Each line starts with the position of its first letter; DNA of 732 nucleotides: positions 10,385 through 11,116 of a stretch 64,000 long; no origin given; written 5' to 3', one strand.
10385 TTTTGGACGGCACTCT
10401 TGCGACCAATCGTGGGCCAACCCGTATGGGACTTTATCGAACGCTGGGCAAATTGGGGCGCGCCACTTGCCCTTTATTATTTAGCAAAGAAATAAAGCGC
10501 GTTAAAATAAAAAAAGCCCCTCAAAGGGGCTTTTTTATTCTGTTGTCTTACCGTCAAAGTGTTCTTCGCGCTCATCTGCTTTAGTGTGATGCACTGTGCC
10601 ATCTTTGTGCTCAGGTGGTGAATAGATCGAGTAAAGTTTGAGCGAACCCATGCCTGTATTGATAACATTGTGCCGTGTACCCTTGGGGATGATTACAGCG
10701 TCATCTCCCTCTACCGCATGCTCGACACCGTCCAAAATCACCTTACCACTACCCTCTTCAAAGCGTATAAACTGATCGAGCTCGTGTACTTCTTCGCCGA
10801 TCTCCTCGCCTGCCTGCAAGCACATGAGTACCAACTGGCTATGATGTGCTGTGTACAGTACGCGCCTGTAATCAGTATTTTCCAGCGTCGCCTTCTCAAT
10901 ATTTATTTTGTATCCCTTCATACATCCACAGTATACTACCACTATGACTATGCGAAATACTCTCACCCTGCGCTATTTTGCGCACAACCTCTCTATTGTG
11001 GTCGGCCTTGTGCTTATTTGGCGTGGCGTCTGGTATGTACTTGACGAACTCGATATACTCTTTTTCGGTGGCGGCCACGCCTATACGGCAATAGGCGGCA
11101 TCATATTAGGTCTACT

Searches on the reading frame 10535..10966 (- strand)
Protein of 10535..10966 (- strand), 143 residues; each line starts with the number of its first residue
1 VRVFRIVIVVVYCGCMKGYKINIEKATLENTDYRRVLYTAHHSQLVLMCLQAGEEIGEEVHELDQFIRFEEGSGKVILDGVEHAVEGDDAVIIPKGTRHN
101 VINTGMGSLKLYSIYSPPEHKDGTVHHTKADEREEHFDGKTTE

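Call 65: search_protein_families(library=pfam, proteins=[window:10535-10966:-], max_evalue=0.00001)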
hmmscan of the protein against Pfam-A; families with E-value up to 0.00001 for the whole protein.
window:10535-10966:- (143 aa): 1 family
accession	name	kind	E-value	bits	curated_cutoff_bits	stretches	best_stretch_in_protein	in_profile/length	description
PF07883.17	Cupin_2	-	9.1e-15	54.6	27.2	1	47-115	2-70/70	Cupin domain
